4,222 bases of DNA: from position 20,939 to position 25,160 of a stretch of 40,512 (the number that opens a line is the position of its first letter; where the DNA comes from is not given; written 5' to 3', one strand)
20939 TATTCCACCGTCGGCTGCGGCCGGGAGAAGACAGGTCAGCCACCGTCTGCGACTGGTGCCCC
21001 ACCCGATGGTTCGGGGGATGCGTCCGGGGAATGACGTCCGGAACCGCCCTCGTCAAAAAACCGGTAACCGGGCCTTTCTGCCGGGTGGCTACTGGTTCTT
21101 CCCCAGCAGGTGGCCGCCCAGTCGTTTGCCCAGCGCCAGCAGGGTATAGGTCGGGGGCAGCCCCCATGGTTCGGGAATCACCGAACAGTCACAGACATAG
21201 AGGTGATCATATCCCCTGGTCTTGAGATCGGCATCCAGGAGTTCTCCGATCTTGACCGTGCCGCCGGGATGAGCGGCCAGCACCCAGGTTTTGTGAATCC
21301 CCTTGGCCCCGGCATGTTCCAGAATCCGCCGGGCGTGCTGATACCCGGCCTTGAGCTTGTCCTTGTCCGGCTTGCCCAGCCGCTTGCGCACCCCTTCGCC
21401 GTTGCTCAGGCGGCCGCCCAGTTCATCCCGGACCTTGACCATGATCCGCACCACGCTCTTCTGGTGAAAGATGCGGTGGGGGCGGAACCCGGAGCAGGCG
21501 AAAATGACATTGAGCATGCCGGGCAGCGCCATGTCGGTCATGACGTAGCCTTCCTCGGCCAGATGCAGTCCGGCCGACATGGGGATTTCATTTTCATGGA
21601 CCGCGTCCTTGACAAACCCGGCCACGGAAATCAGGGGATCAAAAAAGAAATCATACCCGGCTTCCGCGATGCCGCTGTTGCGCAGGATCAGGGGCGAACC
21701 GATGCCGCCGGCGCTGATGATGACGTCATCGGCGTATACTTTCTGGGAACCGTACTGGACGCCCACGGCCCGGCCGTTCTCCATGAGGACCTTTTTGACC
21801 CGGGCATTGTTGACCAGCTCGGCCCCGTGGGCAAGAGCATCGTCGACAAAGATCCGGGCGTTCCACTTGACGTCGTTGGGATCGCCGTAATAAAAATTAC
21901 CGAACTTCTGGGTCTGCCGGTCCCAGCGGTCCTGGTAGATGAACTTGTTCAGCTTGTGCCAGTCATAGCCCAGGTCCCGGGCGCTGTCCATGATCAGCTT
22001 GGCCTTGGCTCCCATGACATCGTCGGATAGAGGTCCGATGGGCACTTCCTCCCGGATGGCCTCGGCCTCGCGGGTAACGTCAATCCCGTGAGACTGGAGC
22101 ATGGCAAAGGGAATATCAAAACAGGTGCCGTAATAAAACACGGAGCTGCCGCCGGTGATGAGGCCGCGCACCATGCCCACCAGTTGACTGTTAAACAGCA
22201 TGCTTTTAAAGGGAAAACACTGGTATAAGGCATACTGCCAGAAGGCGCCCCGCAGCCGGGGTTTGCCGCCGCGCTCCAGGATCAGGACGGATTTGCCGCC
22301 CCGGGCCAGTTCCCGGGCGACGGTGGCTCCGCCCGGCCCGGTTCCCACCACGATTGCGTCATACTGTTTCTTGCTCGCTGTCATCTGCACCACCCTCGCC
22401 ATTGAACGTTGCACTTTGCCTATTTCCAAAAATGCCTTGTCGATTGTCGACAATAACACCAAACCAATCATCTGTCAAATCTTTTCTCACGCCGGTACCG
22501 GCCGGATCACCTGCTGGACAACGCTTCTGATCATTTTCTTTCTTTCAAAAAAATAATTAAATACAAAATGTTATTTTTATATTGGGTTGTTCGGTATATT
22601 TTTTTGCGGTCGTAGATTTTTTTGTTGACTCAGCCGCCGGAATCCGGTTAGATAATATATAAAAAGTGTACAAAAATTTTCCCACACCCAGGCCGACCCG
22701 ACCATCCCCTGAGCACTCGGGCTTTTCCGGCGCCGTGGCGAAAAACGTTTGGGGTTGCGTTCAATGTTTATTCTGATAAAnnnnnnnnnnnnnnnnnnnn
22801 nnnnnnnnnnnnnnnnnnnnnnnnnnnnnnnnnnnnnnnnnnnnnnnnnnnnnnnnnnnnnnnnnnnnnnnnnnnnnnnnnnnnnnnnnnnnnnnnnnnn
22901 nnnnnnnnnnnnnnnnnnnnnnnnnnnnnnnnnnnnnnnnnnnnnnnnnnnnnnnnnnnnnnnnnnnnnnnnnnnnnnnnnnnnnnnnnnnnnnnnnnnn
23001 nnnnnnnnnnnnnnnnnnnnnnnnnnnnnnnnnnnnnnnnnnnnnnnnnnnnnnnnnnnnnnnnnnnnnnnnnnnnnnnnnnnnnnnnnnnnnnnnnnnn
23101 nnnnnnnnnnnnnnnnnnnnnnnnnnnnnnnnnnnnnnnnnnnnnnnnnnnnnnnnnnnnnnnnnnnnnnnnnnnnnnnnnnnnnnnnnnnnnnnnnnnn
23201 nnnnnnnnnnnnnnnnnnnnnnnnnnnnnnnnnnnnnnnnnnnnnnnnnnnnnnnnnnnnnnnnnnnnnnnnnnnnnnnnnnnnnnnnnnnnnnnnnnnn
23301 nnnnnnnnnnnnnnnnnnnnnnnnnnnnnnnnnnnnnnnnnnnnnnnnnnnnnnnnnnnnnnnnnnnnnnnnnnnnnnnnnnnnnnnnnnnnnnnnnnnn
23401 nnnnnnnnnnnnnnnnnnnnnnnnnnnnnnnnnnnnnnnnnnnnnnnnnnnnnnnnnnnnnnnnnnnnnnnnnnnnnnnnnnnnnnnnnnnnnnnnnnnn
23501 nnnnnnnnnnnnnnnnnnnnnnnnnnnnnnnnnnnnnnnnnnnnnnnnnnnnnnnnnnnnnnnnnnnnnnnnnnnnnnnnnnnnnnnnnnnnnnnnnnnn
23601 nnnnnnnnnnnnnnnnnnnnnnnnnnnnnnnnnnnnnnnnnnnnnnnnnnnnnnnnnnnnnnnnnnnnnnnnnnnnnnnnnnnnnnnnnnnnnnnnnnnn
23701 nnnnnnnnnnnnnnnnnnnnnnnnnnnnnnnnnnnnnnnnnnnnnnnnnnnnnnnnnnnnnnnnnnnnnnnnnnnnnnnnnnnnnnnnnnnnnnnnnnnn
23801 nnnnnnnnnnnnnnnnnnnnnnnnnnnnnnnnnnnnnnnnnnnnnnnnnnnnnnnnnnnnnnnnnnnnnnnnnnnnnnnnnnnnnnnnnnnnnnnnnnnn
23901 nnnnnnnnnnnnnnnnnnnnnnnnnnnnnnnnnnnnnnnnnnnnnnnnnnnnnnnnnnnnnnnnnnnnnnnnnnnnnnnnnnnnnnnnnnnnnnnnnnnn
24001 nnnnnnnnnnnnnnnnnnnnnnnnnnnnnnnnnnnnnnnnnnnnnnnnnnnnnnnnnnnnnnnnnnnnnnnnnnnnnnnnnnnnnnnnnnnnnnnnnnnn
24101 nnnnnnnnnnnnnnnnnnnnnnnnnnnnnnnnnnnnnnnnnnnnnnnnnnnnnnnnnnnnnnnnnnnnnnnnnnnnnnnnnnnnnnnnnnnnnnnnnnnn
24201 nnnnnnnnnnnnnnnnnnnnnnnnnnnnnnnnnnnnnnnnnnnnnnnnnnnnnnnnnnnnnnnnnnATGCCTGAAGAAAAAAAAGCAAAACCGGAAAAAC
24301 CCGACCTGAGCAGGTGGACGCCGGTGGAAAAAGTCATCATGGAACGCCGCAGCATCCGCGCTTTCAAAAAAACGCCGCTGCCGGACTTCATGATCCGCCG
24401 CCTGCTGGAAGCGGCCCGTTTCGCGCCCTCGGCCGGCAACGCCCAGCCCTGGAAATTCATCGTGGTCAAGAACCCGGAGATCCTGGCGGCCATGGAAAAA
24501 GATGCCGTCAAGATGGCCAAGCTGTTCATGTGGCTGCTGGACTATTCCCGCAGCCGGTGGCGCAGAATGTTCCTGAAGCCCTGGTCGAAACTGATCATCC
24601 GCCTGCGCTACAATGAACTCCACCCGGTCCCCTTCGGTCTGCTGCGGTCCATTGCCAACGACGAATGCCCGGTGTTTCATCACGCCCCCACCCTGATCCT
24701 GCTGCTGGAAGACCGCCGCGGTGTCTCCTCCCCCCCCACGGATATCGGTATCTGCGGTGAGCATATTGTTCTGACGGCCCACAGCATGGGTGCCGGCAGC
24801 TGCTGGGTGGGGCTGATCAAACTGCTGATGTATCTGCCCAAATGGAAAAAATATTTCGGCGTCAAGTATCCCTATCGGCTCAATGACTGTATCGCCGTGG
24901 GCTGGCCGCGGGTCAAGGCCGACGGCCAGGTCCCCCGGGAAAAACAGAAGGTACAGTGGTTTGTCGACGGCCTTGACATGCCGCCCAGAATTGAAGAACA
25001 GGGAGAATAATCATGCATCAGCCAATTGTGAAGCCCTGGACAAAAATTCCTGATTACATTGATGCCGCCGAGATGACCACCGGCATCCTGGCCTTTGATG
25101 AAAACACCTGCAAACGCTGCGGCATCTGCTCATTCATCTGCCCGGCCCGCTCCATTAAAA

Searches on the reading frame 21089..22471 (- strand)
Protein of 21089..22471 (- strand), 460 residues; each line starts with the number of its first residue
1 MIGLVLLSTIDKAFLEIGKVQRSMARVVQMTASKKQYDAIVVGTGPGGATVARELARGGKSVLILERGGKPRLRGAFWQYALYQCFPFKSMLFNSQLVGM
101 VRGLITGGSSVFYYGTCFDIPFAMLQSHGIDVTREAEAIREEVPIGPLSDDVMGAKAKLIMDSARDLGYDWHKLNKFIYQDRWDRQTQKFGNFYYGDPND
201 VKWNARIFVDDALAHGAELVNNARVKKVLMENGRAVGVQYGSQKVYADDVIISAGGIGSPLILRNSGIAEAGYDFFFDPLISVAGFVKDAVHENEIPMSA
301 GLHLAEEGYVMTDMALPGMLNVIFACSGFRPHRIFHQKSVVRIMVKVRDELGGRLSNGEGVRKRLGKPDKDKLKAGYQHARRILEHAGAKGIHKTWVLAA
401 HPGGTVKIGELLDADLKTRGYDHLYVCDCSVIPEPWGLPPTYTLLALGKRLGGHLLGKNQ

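Call 15: search_protein_families(library=pfam, proteins=[window:21089-22471:-], max_evalue=0.00001)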
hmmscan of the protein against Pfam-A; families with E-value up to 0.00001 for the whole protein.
window:21089-22471:- (460 aa): 5 families
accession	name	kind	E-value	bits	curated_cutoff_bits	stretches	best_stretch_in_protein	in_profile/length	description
PF00732.25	GMC_oxred_N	-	6.1e-15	56.1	23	1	38-269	2-203/218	GMC oxidoreductase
PF05199.19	GMC_oxred_C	-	7.9e-10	39.9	24.6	1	392-448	78-139/139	GMC oxidoreductase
PF01266.30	DAO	-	5e-09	36.6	27.9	0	38-70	1-33/353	FAD dependent oxidoreductase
PF03486.20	HI0933_like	-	9.8e-07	28.9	50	0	38-70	2-34/244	HI0933-like protein Rossmann domain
PF00890.30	FAD_binding_2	-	2e-06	27.7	20.4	0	38-70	1-33/414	FAD binding domain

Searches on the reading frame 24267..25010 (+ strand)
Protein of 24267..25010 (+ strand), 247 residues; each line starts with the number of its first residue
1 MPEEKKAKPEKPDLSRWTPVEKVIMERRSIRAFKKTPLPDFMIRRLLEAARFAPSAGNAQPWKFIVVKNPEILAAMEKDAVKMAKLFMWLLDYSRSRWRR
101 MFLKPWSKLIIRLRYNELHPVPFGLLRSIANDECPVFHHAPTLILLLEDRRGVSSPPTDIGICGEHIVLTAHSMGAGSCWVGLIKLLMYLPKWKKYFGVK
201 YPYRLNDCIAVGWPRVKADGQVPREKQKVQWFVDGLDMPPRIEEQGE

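Call 15: search_protein_families(library=pfam, proteins=[window:24267-25010:+], max_evalue=0.00001)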
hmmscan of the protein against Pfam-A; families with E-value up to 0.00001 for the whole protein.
window:24267-25010:+ (247 aa): 2 families
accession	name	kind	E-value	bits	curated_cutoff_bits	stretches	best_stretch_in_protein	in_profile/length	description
PF00881.29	Nitroreductase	-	1.8e-32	113.3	23.5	1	24-213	1-167/167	Nitroreductase family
PF14512.11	TM1586_NiRdase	-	2.9e-15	56.9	27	0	43-76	160-193/215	Putative TM nitroreductase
